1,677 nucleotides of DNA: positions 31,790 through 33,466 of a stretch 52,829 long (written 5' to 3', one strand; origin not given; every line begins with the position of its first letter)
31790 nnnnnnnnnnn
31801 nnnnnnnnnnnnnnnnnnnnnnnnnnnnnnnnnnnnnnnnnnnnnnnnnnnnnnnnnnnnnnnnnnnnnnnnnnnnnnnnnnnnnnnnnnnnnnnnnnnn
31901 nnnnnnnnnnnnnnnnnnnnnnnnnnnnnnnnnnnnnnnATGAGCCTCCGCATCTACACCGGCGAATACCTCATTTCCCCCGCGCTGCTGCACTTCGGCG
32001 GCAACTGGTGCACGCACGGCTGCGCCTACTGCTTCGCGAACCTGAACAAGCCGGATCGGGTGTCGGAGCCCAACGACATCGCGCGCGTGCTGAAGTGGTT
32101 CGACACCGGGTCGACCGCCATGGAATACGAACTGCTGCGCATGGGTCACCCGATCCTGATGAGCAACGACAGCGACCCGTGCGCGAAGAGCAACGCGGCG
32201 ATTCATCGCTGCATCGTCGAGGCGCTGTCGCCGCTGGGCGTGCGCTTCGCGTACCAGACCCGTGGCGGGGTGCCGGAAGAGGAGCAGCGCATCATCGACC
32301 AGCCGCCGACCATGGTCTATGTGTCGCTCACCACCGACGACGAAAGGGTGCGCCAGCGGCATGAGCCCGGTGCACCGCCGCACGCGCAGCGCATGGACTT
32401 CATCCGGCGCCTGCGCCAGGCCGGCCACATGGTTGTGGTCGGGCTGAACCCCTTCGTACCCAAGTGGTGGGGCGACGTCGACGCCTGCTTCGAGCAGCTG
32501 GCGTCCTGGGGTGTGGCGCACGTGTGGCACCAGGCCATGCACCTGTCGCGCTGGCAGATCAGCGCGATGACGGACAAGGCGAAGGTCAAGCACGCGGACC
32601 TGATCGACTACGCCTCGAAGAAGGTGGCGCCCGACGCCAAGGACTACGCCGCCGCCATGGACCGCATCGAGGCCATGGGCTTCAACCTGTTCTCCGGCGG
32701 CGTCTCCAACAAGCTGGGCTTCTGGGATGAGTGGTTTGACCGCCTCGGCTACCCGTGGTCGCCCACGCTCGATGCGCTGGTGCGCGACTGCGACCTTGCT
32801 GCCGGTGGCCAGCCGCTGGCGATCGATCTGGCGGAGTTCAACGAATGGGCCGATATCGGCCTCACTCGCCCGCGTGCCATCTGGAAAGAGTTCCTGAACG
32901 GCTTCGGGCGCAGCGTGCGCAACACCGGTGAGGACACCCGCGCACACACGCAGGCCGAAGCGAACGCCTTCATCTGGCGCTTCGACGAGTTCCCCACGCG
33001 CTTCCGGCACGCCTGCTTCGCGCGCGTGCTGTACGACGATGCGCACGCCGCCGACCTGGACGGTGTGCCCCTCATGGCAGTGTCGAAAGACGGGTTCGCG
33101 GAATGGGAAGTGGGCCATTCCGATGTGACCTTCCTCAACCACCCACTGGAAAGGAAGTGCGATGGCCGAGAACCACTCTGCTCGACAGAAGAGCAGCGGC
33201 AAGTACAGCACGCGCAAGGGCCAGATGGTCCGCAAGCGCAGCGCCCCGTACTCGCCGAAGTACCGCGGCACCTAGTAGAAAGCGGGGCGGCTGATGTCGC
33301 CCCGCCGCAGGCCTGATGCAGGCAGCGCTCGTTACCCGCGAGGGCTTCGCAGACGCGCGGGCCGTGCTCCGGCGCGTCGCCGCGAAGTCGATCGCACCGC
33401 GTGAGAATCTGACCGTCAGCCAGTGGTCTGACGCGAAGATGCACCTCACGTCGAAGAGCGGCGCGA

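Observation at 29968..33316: ParB-like nuclease, beta-class methyltransferase and SplB-like radical SAM enzyme are wedged between terS and terL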

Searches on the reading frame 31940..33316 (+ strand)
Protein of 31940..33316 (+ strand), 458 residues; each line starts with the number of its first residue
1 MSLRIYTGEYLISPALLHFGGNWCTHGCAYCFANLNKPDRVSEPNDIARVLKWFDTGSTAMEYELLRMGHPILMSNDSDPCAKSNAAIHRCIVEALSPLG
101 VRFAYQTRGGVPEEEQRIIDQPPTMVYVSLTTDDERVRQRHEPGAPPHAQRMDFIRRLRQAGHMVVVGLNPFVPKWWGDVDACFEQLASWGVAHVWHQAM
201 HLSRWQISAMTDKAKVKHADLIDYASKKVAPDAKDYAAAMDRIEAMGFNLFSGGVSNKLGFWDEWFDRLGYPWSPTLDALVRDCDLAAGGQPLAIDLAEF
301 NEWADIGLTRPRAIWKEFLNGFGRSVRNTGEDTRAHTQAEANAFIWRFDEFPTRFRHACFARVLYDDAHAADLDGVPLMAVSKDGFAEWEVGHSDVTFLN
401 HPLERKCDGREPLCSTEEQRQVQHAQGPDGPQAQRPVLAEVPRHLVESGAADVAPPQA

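Call 7: search_protein_families(library=pfam, proteins=[window:31940-33316:+], max_evalue=0.01)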
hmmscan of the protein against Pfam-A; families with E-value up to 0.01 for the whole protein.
window:31940-33316:+ (458 aa): 1 family
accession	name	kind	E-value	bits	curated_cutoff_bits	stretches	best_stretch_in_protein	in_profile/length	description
PF04055.27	Radical_SAM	-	1.7e-11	45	29.5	1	21-167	4-145/166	Radical SAM superfamily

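Call 8: search_protein_families(library=phrogs, proteins=[window:31940-33316:+], max_evalue=0.001)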
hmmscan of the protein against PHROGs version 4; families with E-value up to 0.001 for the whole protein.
window:31940-33316:+ (458 aa): 2 families
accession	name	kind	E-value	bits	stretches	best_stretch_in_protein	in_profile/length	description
phrog_13321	-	unknown function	7.6e-13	49.3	1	24-200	52-235/307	-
phrog_9252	-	DNA, RNA and nucleotide metabolism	2e-05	24.6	1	20-211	121-314/480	DNA repair photolyase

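Call 9: search_protein_families(library=ncbifam, proteins=[window:31940-33316:+], max_evalue=0.01)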
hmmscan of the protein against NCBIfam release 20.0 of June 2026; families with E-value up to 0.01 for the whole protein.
window:31940-33316:+ (458 aa): 4 families
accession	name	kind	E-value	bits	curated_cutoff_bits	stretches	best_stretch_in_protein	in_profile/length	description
NF038135.1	rSAM_Rv2578c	equivalog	4.7e-10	39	430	1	87-205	140-265/317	Rv2578c family radical SAM protein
NF038136.1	rSAM_Rv_intein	exception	1e-08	34.5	700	1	91-203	401-520/574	intein-containing Rv2578c family radical SAM protein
NF033668.1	rSAM_PA0069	hypoth_equivalog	1.5e-07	30.8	360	1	125-175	178-228/348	PA0069 family radical SAM protein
TIGR04470.1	rSAM_mob_pairB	equivalog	0.0012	18.3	410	0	126-241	130-242/285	radical SAM mobile pair protein B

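Call 10: search_dna_similar(query=window:31940-33316:+, collection=phages, mode=protein, max_rows=40)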
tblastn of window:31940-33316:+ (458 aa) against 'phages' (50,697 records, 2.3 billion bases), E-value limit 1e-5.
No match.

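Call 11: search_solved_structures(query=window:31940-33316:+, max_evalue=1, show_alignments=2)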
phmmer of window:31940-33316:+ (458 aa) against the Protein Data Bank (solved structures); distinct sequences matched with E-value up to 1: 1.
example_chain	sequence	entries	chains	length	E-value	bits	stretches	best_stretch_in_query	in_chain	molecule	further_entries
2yx0_A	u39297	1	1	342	0.43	12.4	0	94-161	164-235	radical sam enzyme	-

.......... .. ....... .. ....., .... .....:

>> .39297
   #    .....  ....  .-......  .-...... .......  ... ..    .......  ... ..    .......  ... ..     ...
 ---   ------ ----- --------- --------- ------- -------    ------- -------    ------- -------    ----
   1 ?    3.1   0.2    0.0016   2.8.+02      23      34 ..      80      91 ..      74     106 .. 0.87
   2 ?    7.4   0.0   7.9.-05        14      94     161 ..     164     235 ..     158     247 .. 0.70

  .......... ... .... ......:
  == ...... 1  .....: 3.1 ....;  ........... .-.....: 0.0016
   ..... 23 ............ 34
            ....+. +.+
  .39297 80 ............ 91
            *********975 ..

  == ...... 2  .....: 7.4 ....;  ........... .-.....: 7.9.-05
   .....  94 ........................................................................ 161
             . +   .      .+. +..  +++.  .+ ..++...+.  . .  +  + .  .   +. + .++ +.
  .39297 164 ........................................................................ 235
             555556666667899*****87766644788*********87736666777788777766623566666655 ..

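Call 12: find_homologous_proteins(query=window:31940-33316:+, max_evalue=0.001)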
Query window:31940-33316:+ (458 aa): 122 proteins with E <= 0.001 among 8000 candidates; the best 120 are listed.
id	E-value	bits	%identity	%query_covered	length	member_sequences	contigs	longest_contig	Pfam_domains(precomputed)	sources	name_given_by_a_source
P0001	0.0e+0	1094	100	100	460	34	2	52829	PF04055.28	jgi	jgi:DNA repair photolyase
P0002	1.3e-174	600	60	89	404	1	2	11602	PF04055.28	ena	-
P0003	1.1e-171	590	58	96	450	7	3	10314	PF04055.28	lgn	-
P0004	1.6e-168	579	58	89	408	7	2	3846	PF04055.28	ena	-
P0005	1.1e-153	531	58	87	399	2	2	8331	PF04055.28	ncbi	-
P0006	1.4e-151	524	57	85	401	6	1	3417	PF04055.28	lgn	-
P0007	1.1e-145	504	54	88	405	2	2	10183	PF04055.28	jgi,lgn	-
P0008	1.6e-143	497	55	88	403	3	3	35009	PF04055.28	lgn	-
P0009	1.4e-142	494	53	88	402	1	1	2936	PF04055.28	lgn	-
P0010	8.7e-142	491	51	88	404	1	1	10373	PF04055.28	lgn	-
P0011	7.0e-134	465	52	89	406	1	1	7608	PF04055.28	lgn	-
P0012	1.0e-133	465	51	90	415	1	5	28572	PF04055.28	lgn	-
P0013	1.4e-115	405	48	84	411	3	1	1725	PF04055.28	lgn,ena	-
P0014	5.2e-109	383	44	87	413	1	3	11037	PF04055.28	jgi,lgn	jgi:DNA repair photolyase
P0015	5.0e-106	373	46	84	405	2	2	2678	PF04055.28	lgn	-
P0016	1.2e-103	366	44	85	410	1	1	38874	PF04055.28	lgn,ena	-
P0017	3.1e-102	361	44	85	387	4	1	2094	PF04055.28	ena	-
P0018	7.2e-102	360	43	82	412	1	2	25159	PF04055.28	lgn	-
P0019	1.3e-101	359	43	87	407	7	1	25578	PF04055.28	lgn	-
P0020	1.4e-97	346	43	84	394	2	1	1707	PF04055.28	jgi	jgi:DNA repair photolyase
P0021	2.0e-97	345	45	77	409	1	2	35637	PF04055.28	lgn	-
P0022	1.8e-92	329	42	83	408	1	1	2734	PF04055.28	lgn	-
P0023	1.6e-90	322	45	78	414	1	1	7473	PF04055.28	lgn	-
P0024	1.3e-89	319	44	78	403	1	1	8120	PF04055.28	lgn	-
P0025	1.4e-89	319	42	87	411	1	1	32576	PF04055.28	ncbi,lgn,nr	ncbi:MAG: radical SAM protein [Methylococcaceae bacterium]|nr:MAG: radical SAM protein [Methylococca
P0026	2.5e-87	312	42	84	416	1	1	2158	PF04055.28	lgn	-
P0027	2.7e-87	312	42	84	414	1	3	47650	PF04055.28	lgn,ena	-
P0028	5.1e-87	311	42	78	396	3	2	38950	PF04055.28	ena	-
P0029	2.6e-86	308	44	78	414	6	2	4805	PF04055.28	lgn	-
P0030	2.2e-85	305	40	86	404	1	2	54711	PF04055.28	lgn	-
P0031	5.3e-84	301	38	88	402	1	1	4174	PF04055.28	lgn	-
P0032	3.3e-83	298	42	82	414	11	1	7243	PF04055.28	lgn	-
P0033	6.0e-83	297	41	85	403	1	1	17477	PF04055.28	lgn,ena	-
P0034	6.1e-82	294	41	84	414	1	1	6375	PF04055.28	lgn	-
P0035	9.2e-82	293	41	78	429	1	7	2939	PF04055.28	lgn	-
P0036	1.2e-81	293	41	84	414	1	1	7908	PF04055.28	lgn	-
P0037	1.2e-81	293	43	78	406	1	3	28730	PF04055.28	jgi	jgi:DNA repair photolyase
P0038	1.4e-81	293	40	86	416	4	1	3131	PF04055.28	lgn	-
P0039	1.9e-81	292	41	84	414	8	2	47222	PF04055.28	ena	-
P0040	1.9e-81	292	40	78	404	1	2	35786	PF04055.28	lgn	-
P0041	3.6e-81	291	41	82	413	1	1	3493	PF04055.28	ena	-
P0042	4.8e-81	291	39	86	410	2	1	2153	PF04055.28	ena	-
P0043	8.0e-81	290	39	86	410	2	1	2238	PF04055.28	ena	-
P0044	1.4e-80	289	39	83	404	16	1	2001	PF04055.28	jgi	-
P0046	1.9e-79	286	40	82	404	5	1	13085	PF04055.28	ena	-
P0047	3.6e-79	285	38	81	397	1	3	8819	PF04055.28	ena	-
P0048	9.7e-79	283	40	82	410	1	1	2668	PF04055.28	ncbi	-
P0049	1.2e-78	283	39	84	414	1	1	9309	PF04055.28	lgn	-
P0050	1.4e-78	283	39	85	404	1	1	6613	PF04055.28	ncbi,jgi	jgi:DNA repair photolyase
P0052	3.4e-78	282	41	78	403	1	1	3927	PF04055.28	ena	-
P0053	1.0e-76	277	40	79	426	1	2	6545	PF04055.28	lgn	-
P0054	1.7e-76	276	38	83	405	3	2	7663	PF04055.28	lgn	-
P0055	5.7e-76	274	39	87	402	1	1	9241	PF04055.28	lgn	-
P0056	7.9e-76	274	40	79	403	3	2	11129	PF04055.28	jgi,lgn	jgi:DNA repair photolyase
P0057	9.0e-76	274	41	78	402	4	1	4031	PF04055.28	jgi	-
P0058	1.1e-75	273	38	81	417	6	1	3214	PF04055.28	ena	-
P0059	2.5e-75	272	37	78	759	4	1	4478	PF04055.28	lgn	-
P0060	2.9e-75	272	36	87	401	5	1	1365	PF04055.28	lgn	-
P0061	5.3e-75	271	38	79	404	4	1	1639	PF04055.28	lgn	-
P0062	9.1e-75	270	37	77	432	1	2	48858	PF04055.28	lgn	-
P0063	6.2e-74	268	39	79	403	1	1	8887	PF04055.28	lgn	-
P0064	4.4e-73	265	38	78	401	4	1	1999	PF04055.28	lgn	-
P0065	4.6e-73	265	35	87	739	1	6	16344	PF04055.28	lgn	-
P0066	1.2e-72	263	37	81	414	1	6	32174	PF04055.28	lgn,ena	-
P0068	3.3e-71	259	35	86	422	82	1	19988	PF04055.28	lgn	-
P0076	3.1e-70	255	36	84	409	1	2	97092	PF04055.28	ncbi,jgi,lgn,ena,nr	ncbi:MAG: radical SAM protein [Betaproteobacteria bacterium]|nr:radical SAM protein [Betaproteobacte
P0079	7.6e-70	254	38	83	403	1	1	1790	PF04055.28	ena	-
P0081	3.7e-65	239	37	84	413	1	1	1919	PF04055.28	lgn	-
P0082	1.1e-64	237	37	83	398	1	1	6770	PF04055.28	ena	-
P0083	1.0e-62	231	33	87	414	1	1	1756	PF04055.28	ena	-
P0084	6.8e-61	225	32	83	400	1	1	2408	PF04055.28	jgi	jgi:DNA repair photolyase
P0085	1.2e-60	224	36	76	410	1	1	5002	PF04055.28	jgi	-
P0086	3.7e-56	209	36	75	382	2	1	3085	PF04055.28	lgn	-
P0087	7.0e-53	198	39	70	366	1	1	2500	PF04055.28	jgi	jgi:hypothetical protein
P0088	3.0e-45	173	34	68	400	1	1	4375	PF04055.28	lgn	-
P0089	2.6e-44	170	32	84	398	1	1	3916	PF04055.28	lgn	-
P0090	5.8e-44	169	40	52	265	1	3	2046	PF04055.28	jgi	-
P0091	5.8e-44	169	37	58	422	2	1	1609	PF04055.28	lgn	-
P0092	3.4e-43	166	43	46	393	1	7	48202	PF04055.28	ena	-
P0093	3.8e-43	166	34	65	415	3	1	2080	PF04055.28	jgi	jgi:DNA repair photolyase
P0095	7.1e-43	165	33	83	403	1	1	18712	PF04055.28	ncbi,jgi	jgi:DNA repair photolyase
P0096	2.1e-42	164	34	82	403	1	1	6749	PF04055.28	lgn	-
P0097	6.6e-42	162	33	72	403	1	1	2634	PF04055.28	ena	-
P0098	2.5e-41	160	34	66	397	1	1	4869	PF04055.28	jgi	jgi:DNA repair photolyase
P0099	4.3e-41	159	35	56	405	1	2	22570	PF04055.28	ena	-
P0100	7.2e-38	149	34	57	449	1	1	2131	PF04055.28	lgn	-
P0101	2.6e-37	147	37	58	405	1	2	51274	PF04055.28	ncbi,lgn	-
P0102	3.0e-37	147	35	61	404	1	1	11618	PF04055.28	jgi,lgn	jgi:DNA repair photolyase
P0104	1.0e-36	145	31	67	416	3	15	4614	PF04055.28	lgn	-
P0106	3.6e-36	143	33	58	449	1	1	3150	PF04055.28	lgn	-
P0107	9.4e-36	142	31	84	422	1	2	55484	PF04055.28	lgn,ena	-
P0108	1.2e-35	141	33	55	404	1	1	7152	PF04055.28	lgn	-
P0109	2.7e-34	137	34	61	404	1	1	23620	PF04055.28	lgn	-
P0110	1.1e-33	135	27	83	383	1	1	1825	PF04055.28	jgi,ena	-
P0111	7.5e-33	132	30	66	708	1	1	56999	PF04055.28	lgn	-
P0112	3.7e-32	130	36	52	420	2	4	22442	PF04055.28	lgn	-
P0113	9.7e-31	125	33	47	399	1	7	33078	PF04055.28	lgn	-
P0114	2.7e-29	120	33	48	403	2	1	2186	PF04055.28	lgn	-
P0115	3.4e-28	117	31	48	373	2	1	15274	PF04055.28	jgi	jgi:DNA repair photolyase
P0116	3.6e-27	113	32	48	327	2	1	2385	PF04055.28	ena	-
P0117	5.1e-27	113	32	48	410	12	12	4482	PF04055.28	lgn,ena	-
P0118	5.1e-25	106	31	47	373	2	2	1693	PF04055.28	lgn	-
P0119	5.3e-25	106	32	45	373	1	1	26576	PF04055.28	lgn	-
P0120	3.5e-24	104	33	44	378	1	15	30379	PF04055.28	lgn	-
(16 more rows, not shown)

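Call 15: find_related_loci(query=A1, collection=viral_contigs, flank=8000)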
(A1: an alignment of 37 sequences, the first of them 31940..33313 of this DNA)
Query A1 (458 aa) in viral_contigs; peptide patterns used: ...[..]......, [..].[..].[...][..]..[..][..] (x = any residue, [..] = any of these).
172 stretches matched a pattern; 94 encode a relative of the query (tblastn E <= 1e-3); the best 80 are kept; 80 distinct loci.
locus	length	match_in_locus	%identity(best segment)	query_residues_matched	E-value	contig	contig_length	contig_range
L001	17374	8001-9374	98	1-458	0e+0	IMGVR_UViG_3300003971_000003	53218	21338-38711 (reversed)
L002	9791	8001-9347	95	1-449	0e+0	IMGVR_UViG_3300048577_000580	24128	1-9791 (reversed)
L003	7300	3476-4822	95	1-449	0e+0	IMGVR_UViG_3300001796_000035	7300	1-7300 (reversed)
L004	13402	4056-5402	95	1-449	0e+0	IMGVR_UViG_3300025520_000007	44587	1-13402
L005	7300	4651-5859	54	3-406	1e-147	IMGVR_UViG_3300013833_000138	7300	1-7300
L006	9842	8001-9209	54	3-406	2e-147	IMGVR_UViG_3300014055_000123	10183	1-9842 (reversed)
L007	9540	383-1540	54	3-387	9e-139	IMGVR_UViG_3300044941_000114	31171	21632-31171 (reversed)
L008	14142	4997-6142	42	1-384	1e-84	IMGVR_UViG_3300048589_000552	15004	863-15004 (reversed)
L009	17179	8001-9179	41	1-396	8e-82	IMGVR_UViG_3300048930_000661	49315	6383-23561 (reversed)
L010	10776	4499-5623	39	1-375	2e-80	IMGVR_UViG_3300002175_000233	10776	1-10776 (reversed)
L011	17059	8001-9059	41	3-357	2e-79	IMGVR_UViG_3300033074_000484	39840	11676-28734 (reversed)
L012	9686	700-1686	42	1-328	3e-78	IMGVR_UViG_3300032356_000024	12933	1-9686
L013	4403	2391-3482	39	1-355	1e-77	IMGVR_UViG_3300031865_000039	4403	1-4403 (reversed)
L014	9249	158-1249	40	1-355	9e-78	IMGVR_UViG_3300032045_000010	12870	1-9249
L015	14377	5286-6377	39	1-355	2e-77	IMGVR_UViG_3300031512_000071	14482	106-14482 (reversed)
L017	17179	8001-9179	35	1-397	9e-75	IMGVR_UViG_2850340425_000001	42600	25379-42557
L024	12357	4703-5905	36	3-399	5e-71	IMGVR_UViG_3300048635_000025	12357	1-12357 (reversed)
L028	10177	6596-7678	35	1-361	6e-58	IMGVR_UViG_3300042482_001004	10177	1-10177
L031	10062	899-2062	31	3-385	3e-46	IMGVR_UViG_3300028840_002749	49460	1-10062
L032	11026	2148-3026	35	6-296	7e-46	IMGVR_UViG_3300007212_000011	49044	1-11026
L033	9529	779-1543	36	8-262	8e-46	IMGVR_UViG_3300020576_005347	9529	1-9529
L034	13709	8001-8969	33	2-310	2e-45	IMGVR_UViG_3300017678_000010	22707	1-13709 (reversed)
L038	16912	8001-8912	33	2-306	2e-44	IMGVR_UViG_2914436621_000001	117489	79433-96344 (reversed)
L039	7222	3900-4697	34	3-265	9e-44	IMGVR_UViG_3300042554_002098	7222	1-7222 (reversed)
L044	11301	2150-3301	31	3-386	6e-42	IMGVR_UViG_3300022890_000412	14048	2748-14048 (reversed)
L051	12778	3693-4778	31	1-380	2e-41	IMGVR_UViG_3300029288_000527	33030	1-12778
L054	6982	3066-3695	36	3-215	2e-40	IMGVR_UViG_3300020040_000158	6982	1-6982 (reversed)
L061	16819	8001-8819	34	6-266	2e-37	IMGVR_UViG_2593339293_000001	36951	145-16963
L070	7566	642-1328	31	3-232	1e-31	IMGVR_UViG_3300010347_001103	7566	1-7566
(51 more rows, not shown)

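Call 16: find_related_loci(query=A1, collection=genome_contigs, flank=8000)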
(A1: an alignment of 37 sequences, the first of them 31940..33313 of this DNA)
Query A1 (458 aa) in genome_contigs; peptide patterns used: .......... (x = any residue, [..] = any of these).
44 stretches matched a pattern; 24 encode a relative of the query (tblastn E <= 1e-3); 24 distinct loci.
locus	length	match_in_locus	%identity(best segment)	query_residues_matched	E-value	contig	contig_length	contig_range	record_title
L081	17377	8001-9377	92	1-458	0e+0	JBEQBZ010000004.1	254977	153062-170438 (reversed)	MAG: Methyloversatilis sp. isolate 05_S201.rosella_refine.71_0 NODE_10_length_254977_cov_6.145132:0-254977, whole genome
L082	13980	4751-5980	41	1-399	2e-92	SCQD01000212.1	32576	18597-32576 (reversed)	MAG: Methylococcaceae bacterium isolate DP16D_bin.30 DP16D_bin.30-70593, whole genome shotgun sequence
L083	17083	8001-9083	39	1-360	4e-77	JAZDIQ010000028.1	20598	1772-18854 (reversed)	MAG: Pseudomonadota bacterium isolate MEGAHIT-group-0.413 k141_11848943, whole genome shotgun sequence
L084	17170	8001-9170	36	3-385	7e-73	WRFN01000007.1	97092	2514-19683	MAG: Betaproteobacteria bacterium isolate Lab288P4bin72 Ga0123354_10000038, whole genome shotgun sequence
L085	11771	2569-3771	31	3-393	3e-47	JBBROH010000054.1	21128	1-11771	MAG: Chloroflexia bacterium isolate La1_metabat2.263 LA1C_B2.263_k141_2925662L_21128_cov_15.9317, whole genome shotgun s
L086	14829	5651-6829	30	2-389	9e-46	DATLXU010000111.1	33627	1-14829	MAG TPA_asm: Blastocatellia bacterium isolate SMAG_U13254 k141_530361, whole genome shotgun sequence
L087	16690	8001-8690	37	2-232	3e-43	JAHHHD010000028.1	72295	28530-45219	MAG: Drouetiella hepatica Uher 2000/2452 scaffold_110_c1, whole genome shotgun sequence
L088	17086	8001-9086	33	2-346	3e-42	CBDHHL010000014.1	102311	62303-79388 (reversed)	MAG: Leptolyngbyaceae cyanobacterium isolate fb62d9ca-8737-4fe0-8d85-20d69bcd7426 genome assembly, contig: contig_14, wh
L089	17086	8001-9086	32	2-346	5e-41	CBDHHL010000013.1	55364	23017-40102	MAG: Leptolyngbyaceae cyanobacterium isolate fb62d9ca-8737-4fe0-8d85-20d69bcd7426 genome assembly, contig: contig_13, wh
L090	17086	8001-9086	33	2-346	2e-41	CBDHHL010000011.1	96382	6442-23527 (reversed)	MAG: Leptolyngbyaceae cyanobacterium isolate fb62d9ca-8737-4fe0-8d85-20d69bcd7426 genome assembly, contig: contig_11, wh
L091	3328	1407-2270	33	6-284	2e-41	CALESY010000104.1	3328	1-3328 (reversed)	MAG TPA_asm: uncultured Chitinophagaceae bacterium isolate SRR5576004_bin.58_CONCOCT_v1.1_MAG genome assembly, contig: E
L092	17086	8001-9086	32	2-346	5e-41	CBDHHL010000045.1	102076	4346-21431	MAG: Leptolyngbyaceae cyanobacterium isolate fb62d9ca-8737-4fe0-8d85-20d69bcd7426 genome assembly, contig: contig_44, wh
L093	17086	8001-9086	32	2-346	5e-41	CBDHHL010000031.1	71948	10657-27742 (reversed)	MAG: Leptolyngbyaceae cyanobacterium isolate fb62d9ca-8737-4fe0-8d85-20d69bcd7426 genome assembly, contig: contig_30, wh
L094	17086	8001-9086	32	2-346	1e-40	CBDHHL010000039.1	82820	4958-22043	MAG: Leptolyngbyaceae cyanobacterium isolate fb62d9ca-8737-4fe0-8d85-20d69bcd7426 genome assembly, contig: contig_38, wh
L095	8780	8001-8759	37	2-246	2e-40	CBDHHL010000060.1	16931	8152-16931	MAG: Leptolyngbyaceae cyanobacterium isolate fb62d9ca-8737-4fe0-8d85-20d69bcd7426 genome assembly, contig: contig_59, wh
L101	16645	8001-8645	40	1-210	4e-39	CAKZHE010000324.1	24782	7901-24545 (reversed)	MAG TPA_asm: uncultured cyanobacterium isolate ERR2114811_bin.3_CONCOCT_v1.1_MAG genome assembly, contig: ERZ1034369.203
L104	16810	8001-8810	32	1-269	7e-41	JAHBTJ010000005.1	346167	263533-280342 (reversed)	MAG: Chitinophagaceae bacterium isolate ACE_BAC11 BAC11_5, whole genome shotgun sequence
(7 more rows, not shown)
